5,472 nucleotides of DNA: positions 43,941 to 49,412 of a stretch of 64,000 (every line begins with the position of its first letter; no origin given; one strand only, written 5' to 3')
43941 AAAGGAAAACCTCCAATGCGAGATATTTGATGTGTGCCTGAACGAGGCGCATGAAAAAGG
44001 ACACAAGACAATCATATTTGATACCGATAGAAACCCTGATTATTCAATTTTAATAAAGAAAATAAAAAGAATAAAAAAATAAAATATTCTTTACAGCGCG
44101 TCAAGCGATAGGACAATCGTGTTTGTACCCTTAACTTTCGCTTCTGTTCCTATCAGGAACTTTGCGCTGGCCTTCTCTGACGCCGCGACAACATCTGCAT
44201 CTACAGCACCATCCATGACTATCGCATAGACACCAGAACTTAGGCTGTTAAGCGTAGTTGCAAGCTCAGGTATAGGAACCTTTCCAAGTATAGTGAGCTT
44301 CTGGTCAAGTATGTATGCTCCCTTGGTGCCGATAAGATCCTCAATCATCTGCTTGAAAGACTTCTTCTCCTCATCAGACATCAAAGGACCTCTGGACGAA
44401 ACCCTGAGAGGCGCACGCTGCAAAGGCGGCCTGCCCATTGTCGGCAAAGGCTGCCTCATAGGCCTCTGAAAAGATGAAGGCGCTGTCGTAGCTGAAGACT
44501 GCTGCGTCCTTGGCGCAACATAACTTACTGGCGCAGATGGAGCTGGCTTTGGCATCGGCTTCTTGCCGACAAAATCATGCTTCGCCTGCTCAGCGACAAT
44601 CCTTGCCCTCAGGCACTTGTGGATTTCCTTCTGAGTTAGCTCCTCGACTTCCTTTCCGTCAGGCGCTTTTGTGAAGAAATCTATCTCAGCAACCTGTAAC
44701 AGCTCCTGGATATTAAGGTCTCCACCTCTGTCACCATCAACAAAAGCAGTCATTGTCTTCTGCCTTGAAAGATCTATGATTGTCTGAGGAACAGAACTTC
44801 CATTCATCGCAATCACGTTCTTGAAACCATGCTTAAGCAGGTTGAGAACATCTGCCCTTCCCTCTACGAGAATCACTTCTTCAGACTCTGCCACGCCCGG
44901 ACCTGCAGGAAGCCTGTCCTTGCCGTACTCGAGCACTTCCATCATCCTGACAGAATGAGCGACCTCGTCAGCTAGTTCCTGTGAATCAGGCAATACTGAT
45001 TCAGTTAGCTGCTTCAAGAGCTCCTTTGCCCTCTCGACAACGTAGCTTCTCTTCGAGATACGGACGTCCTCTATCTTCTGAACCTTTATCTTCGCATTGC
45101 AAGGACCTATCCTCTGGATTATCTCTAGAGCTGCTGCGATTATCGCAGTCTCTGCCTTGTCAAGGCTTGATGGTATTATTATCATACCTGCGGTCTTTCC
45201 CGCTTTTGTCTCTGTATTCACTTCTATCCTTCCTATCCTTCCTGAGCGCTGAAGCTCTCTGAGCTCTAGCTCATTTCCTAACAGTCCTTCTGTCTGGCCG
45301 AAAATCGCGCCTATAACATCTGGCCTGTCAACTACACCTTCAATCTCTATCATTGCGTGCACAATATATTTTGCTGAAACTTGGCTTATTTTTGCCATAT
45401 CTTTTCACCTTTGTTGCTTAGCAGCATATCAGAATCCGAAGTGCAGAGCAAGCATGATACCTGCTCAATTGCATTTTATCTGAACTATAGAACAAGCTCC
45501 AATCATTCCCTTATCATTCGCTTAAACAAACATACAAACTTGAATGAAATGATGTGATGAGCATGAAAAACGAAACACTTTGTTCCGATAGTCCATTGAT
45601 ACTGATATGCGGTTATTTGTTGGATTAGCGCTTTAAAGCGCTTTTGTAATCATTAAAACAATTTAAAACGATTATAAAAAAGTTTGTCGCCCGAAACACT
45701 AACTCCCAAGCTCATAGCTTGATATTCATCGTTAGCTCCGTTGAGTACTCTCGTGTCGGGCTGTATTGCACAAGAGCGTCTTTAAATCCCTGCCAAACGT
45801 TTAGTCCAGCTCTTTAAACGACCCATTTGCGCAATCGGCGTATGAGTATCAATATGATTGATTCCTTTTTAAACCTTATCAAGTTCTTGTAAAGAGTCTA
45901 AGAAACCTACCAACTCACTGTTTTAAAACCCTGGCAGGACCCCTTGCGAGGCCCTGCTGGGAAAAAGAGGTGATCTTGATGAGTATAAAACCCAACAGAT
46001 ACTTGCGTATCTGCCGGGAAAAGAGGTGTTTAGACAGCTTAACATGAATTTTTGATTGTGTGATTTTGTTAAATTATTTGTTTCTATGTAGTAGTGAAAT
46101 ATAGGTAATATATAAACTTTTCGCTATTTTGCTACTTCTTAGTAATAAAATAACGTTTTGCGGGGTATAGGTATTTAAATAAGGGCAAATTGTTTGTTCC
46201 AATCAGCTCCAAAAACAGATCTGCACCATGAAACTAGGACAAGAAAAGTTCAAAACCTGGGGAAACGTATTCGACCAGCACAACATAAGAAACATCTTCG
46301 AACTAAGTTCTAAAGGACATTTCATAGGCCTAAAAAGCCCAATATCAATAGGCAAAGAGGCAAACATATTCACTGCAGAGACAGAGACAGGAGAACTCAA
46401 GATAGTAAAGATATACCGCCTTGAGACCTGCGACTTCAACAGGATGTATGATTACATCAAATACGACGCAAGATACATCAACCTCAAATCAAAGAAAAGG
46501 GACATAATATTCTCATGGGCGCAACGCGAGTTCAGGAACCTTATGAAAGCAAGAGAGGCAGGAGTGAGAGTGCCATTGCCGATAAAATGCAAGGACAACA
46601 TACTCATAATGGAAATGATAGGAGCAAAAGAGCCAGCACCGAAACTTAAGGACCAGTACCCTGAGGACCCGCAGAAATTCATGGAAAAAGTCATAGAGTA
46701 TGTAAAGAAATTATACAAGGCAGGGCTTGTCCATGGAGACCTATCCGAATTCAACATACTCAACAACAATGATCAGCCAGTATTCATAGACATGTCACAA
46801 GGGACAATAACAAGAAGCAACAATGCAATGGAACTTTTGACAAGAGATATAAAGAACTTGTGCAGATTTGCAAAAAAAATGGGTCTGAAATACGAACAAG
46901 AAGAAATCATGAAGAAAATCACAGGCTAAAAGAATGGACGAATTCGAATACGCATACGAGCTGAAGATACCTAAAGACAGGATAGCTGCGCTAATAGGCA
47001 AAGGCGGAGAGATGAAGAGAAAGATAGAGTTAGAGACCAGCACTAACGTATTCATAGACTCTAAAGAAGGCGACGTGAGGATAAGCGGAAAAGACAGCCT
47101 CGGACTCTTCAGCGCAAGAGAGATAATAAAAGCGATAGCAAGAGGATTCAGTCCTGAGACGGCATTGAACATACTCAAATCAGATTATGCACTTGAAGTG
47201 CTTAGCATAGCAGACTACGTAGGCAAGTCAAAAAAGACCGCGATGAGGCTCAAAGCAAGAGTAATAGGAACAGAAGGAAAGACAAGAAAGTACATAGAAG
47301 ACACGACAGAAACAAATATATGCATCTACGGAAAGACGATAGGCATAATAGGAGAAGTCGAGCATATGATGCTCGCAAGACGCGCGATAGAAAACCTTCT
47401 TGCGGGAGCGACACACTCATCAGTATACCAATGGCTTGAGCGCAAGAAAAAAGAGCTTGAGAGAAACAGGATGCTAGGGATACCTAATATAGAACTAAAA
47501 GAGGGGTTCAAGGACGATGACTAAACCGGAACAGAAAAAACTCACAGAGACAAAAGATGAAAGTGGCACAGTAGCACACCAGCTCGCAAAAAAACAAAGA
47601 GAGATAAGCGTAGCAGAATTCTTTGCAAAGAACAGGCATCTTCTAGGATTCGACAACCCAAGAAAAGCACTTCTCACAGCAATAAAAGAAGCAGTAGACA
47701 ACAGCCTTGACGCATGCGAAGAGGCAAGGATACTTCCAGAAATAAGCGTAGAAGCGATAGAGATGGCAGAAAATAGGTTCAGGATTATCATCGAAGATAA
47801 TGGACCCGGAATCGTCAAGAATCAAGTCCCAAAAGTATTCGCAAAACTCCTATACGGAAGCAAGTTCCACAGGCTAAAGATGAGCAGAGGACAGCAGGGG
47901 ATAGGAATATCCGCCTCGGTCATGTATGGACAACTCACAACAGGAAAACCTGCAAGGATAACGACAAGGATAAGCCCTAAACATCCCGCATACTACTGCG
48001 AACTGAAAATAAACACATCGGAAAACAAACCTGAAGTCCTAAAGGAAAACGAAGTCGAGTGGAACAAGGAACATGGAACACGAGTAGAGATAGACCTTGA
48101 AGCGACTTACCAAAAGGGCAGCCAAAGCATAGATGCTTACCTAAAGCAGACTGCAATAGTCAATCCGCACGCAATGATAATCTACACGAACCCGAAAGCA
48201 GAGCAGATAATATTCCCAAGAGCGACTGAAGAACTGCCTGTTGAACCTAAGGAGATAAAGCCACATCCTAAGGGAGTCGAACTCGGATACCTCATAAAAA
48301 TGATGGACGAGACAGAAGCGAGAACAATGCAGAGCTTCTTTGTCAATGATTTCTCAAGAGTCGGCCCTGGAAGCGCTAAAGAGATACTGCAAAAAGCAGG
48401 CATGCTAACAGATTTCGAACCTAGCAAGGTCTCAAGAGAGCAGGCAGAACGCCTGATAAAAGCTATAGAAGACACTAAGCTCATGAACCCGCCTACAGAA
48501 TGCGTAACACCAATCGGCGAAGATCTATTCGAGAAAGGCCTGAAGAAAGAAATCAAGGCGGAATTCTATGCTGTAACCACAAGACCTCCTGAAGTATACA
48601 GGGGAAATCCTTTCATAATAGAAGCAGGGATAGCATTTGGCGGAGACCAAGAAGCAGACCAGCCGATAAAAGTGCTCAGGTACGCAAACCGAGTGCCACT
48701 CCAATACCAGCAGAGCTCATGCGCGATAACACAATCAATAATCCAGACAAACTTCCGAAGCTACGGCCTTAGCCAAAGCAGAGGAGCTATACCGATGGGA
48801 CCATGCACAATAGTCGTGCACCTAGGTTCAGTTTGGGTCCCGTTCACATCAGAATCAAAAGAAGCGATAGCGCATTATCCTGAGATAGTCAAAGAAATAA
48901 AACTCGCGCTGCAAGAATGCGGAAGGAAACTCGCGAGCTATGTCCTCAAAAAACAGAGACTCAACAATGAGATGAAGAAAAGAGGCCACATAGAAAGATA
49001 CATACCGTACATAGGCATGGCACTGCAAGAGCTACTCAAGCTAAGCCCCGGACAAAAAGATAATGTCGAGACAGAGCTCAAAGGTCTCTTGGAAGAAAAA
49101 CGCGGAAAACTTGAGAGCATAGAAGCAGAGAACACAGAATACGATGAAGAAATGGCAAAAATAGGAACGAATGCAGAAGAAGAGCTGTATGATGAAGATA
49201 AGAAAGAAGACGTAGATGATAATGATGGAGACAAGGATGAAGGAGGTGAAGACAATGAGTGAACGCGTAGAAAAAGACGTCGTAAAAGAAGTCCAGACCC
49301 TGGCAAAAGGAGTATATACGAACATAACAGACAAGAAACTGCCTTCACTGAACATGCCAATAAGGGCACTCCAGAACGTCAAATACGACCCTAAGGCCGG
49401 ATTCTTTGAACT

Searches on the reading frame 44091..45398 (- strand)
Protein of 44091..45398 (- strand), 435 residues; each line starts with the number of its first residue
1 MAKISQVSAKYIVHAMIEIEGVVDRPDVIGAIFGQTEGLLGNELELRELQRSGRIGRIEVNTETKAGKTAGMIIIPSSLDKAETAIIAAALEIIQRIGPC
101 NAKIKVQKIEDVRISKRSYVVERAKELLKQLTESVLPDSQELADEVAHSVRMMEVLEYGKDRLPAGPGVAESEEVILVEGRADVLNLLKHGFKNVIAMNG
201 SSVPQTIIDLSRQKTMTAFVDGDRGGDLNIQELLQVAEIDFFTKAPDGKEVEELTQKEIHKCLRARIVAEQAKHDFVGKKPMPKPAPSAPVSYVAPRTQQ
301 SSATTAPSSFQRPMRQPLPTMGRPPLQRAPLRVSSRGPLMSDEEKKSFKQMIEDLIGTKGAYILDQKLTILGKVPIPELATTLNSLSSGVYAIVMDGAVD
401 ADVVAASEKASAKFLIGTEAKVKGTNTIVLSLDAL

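Call 20: search_protein_families(library=pfam, proteins=[window:44091-45398:-], max_evalue=0.001)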
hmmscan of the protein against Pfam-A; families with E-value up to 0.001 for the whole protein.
window:44091-45398:- (435 aa): 3 families
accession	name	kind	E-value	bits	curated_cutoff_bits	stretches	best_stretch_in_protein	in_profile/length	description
PF13662.12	Toprim_4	-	2.3e-07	31.4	25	1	174-235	2-72/85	Toprim domain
PF13155.12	Toprim_2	-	3.2e-06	27.9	22.1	1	176-245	1-78/88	Toprim-like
PF01751.28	Toprim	-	9.7e-06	26.1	23.1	1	174-244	1-86/96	Toprim domain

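Call 67: find_related_loci(query=window:44091-45398:-, collection=metagenome_contigs, flank=10000)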
Query window:44091-45398:- (435 aa) in metagenome_contigs; peptide patterns used: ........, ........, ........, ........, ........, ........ (x = any residue, [..] = any of these).
259 stretches matched a pattern; 20 encode a relative of the query (tblastn E <= 1e-3); 19 distinct loci.
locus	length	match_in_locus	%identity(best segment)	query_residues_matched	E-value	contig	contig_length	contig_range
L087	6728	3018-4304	79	1-433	0e+0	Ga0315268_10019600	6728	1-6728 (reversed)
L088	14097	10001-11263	77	1-435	0e+0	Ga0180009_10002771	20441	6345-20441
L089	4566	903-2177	76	1-435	0e+0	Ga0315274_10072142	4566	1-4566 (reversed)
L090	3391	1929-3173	63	1-427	0e+0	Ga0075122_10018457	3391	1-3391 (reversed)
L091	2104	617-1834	61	1-427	0e+0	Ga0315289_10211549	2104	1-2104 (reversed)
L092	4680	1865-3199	63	1-430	2e-175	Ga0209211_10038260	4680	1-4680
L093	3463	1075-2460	59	1-435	9e-177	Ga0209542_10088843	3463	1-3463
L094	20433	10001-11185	62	1-427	1e-166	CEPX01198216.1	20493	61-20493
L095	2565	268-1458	62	1-422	4e-174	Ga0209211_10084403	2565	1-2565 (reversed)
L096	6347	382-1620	60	1-428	8e-164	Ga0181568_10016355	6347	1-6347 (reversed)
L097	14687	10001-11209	61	1-422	2e-161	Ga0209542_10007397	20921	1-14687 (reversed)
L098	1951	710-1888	58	1-427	1e-173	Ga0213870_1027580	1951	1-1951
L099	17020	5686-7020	60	1-434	4e-160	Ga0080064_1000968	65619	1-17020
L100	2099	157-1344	57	1-431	1e-170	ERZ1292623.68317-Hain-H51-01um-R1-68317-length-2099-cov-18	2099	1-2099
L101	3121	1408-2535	47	8-417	7e-119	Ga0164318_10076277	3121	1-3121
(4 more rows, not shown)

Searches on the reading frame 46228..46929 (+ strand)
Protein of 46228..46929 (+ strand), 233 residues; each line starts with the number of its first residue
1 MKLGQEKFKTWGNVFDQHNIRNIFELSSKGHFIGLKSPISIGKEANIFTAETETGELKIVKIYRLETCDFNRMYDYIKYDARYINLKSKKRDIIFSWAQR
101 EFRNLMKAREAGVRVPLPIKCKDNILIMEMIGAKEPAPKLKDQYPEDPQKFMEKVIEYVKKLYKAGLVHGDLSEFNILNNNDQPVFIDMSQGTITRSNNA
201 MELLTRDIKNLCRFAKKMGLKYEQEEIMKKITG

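Call 20: search_protein_families(library=pfam, proteins=[window:46228-46929:+], max_evalue=0.001)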
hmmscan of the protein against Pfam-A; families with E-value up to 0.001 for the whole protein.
window:46228-46929:+ (233 aa): 3 families
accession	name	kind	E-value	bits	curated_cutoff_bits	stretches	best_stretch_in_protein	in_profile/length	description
PF01163.29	RIO1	-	2e-53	181.3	22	1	46-222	1-181/187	RIO domain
PF03109.22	ABC1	-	7.1e-05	22.5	22.9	1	100-188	118-210/244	ABC1 atypical kinase-like domain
PF06293.20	Kdo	-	9e-05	22.4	21.3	1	98-215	58-190/207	Lipopolysaccharide kinase (Kdo/WaaP) family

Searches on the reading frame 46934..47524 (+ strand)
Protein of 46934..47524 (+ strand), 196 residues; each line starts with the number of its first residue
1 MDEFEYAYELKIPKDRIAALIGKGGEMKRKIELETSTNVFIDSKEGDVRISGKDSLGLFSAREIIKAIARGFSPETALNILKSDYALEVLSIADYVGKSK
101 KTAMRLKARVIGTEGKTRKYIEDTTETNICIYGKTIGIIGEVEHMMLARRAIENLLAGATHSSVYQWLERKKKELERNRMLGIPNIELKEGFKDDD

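Call 20: search_protein_families(library=pfam, proteins=[window:46934-47524:+], max_evalue=0.001)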
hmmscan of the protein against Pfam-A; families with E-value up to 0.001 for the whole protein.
window:46934-47524:+ (196 aa): 4 families
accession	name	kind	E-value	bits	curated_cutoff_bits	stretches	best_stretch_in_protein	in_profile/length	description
PF00013.35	KH_1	-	5.3e-14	52.2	21.5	1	8-65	2-64/66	KH domain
PF21800.4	KH_KRR1_2nd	-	2.2e-11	44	27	1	87-156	3-71/91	KRR1 small subunit processome component, second KH domain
PF22891.2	KH_PNO1_2nd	-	5.8e-08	33.2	27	1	102-168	17-83/90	Eukaryotic type KH-domain (KH-domain type I) (327.11.2)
PF22675.2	KH-I_KHDC4-BBP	-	1.6e-06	28.3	30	0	104-139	5-40/76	KHDC4/BBP-like, KH-domain type I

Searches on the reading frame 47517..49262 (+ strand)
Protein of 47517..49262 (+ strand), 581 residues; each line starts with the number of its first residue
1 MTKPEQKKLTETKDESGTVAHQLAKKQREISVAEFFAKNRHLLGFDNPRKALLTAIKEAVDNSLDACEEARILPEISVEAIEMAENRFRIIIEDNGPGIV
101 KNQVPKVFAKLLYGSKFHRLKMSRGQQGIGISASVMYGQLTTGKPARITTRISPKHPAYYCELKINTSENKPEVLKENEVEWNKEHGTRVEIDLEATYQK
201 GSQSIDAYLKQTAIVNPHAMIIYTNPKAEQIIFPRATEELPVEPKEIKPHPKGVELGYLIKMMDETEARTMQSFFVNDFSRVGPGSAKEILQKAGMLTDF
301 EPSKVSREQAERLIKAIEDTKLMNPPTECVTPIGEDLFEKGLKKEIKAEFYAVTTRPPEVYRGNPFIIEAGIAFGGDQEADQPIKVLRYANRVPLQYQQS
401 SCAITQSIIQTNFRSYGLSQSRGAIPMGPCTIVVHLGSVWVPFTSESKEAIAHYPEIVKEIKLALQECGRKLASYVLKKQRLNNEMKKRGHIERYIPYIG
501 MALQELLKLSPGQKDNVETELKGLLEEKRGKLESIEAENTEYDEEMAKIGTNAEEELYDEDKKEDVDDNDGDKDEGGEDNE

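Call 20: search_protein_families(library=pfam, proteins=[window:47517-49262:+], max_evalue=0.001)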
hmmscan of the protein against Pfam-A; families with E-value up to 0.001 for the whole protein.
window:47517-49262:+ (581 aa): 3 families
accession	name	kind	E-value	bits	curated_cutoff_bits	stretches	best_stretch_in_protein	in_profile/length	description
PF09239.17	Topo-VIb_trans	-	2.1e-59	200.3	24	1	325-488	1-159/159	Topoisomerase VI B subunit, transducer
PF13589.12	HATPase_c_3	-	3e-10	40.7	25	1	54-142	5-89/137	Histidine kinase-, DNA gyrase B-, and HSP90-like ATPase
PF02518.31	HATPase_c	-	7e-10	39.8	26.4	1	50-142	4-85/111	Histidine kinase-, DNA gyrase B-, and HSP90-like ATPase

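Call 35: list_cluster_members(proteins=[window:47517-49262:+, window:49216-50352:+, window:44091-45398:-, window:46228-46929:+, window:46934-47524:+, window:20898-22658:+, window:43591-44082:+, window:36312-38318:-, window:16597-17745:-, window:18472-20358:-])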
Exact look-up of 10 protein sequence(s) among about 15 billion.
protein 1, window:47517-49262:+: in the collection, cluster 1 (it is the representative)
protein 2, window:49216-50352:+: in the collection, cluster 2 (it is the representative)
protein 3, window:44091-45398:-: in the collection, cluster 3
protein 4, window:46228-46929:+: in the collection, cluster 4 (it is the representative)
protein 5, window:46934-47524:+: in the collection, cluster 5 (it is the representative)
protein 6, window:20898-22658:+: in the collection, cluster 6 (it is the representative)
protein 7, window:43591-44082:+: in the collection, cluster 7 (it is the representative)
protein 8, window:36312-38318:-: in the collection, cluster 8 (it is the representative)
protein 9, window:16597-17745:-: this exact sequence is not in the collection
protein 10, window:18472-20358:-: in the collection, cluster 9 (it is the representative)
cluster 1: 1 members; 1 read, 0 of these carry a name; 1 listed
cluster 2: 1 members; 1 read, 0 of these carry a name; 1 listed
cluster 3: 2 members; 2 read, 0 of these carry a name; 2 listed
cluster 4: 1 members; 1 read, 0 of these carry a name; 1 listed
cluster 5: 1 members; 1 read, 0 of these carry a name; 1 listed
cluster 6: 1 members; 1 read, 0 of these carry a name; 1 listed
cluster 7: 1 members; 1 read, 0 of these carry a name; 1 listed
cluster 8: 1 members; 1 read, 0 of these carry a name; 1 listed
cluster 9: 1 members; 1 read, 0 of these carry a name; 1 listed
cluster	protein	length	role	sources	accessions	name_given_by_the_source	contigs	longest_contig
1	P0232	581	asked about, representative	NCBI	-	-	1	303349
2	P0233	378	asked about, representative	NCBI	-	-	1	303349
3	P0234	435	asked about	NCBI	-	-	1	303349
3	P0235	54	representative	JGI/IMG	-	-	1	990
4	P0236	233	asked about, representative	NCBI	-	-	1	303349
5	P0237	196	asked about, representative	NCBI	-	-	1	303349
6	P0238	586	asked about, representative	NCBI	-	-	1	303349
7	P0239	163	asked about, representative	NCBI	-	-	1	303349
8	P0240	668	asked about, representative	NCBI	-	-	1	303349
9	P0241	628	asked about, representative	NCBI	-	-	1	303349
